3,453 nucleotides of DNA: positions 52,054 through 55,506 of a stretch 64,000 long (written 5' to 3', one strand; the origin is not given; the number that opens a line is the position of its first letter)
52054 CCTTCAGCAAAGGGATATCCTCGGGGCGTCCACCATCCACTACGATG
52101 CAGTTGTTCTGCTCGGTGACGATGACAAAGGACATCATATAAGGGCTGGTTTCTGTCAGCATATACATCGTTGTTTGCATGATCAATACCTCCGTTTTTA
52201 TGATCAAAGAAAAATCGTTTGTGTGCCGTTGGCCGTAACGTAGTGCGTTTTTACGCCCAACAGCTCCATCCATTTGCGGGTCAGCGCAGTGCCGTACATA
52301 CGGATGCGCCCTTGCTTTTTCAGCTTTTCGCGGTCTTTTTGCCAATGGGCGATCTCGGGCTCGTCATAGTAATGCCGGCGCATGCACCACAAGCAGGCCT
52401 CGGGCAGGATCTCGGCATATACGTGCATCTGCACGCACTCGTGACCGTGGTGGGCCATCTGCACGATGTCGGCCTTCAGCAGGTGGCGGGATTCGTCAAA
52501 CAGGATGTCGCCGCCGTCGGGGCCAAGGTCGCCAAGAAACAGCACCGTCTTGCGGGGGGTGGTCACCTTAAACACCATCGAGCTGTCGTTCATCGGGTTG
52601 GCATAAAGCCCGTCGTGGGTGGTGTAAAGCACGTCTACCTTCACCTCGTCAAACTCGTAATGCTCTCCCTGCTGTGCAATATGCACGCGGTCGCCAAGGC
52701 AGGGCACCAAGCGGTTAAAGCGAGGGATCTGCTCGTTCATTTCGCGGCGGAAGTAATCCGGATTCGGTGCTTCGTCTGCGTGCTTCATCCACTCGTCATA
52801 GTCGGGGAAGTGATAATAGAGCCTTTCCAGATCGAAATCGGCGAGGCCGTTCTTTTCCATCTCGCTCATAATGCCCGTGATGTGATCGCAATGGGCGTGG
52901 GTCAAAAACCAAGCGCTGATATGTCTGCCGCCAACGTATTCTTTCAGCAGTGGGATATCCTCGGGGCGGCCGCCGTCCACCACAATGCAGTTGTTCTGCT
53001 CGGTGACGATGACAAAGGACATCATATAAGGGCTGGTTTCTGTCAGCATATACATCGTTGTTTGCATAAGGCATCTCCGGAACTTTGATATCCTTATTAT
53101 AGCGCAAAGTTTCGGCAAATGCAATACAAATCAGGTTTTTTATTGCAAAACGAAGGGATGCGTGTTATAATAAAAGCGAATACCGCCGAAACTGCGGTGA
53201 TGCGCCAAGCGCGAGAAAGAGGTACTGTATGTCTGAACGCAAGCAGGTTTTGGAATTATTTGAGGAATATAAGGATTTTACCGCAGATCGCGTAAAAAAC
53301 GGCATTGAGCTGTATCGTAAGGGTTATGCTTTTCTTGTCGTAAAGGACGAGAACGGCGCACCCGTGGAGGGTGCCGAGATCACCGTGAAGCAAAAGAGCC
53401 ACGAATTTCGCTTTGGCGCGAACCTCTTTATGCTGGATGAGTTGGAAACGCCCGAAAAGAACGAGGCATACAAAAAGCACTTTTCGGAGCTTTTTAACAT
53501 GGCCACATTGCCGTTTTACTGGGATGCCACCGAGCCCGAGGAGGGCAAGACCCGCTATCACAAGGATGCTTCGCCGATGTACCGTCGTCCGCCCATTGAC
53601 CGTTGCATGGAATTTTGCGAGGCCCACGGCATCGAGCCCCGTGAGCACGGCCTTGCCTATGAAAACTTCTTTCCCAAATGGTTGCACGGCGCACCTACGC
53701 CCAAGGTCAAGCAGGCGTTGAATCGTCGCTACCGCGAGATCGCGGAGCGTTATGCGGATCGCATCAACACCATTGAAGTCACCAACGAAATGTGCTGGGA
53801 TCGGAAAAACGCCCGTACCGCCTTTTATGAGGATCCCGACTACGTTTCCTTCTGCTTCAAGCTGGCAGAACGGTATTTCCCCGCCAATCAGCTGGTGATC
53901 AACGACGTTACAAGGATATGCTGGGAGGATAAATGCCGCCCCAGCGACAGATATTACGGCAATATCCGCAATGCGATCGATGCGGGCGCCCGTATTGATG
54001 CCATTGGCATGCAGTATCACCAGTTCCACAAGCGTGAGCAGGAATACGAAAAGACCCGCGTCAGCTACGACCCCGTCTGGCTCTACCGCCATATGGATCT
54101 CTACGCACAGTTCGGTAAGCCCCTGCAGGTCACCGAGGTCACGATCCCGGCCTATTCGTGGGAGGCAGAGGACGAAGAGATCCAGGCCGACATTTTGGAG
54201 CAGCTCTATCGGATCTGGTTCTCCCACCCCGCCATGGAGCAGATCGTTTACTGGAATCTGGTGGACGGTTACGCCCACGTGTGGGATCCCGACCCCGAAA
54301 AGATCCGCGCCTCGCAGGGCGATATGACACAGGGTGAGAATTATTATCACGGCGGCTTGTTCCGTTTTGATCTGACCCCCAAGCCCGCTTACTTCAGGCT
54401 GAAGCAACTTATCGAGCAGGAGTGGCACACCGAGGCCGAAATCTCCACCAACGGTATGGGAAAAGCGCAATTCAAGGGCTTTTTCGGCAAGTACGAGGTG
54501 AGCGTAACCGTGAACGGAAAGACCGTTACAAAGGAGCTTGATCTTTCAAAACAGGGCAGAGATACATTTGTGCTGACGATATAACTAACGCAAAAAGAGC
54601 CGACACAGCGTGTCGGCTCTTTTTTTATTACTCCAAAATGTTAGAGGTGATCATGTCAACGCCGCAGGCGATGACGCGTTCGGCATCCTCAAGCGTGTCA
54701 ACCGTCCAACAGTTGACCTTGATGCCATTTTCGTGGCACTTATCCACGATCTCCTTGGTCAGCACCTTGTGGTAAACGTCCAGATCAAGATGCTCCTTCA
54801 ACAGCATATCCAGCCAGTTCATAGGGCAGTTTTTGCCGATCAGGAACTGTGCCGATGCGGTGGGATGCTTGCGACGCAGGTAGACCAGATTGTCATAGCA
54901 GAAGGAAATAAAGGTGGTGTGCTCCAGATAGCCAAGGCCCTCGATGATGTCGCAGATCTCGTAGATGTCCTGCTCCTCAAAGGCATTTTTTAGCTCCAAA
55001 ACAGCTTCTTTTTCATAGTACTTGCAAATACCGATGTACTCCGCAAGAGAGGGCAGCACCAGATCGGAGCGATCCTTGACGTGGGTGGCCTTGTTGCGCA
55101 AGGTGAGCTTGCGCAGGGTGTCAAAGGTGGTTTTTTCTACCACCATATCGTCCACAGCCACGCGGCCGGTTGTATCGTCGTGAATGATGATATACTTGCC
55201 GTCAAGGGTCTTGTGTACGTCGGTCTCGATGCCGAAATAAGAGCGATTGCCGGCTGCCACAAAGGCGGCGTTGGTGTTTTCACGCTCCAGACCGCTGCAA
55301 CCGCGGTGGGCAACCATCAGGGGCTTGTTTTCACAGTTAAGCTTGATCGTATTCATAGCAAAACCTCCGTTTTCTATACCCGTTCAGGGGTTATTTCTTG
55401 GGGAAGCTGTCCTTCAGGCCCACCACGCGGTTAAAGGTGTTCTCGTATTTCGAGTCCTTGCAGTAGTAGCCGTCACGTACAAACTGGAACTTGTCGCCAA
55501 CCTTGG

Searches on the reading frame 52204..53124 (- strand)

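Call 100: search_protein_families(library=pfam, proteins=[window:52204-53124:-], max_evalue=0.01)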
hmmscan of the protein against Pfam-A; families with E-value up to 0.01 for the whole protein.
window:52204-53124:- (306 aa): 4 families
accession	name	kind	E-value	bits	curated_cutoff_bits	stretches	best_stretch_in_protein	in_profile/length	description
PF00753.33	Lactamase_B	-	3e-11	44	22.7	1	36-224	8-169/196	Metallo-beta-lactamase superfamily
PF12706.13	Lactamase_B_2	-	9.1e-07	29.1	27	1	67-204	29-147/200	Beta-lactamase superfamily domain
PF02112.21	PDEase_II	-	4e-05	23.3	23.7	0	59-86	73-100/340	cAMP phosphodiesterases class-II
PF13483.12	Lactamase_B_3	-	0.0055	17.1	24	1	73-203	41-114/160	Beta-lactamase superfamily domain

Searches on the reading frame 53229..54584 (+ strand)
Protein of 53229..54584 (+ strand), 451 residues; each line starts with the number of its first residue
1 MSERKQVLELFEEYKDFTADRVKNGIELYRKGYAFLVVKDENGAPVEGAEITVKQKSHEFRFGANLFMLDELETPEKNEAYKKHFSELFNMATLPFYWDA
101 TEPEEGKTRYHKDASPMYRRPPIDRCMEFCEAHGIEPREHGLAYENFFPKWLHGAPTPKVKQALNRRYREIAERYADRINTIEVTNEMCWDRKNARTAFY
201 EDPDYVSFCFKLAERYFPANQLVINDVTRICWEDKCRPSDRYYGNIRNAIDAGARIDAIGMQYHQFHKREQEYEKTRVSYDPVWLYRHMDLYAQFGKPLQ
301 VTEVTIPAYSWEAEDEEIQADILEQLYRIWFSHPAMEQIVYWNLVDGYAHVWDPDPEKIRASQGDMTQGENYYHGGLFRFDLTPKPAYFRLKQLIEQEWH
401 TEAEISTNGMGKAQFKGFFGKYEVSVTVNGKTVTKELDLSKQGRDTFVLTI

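Call 101: search_protein_families(library=pfam, proteins=[window:53229-54584:+], max_evalue=0.0001)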
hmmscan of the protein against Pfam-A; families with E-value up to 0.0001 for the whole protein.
window:53229-54584:+ (451 aa): 1 family
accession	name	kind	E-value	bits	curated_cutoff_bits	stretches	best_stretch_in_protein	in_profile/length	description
PF00331.26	Glyco_hydro_10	-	6.7e-27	95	22.1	1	79-391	26-308/311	Glycosyl hydrolase family 10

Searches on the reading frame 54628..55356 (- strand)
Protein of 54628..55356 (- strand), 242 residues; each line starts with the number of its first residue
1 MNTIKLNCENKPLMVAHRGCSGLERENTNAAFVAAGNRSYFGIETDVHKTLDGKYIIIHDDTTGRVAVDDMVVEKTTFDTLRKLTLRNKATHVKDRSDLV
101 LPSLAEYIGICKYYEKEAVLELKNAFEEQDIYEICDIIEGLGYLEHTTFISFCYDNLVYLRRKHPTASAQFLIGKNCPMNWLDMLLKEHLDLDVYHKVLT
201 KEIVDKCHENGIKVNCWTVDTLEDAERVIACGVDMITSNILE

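Call 101: search_protein_families(library=pfam, proteins=[window:54628-55356:-], max_evalue=0.0001)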
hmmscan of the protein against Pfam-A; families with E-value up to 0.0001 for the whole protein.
window:54628-55356:- (242 aa): 1 family
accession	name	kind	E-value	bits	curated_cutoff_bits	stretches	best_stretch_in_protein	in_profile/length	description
PF03009.23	GDPD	-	1.3e-25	91.4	23.6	1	17-238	1-239/244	Glycerophosphoryl diester phosphodiesterase family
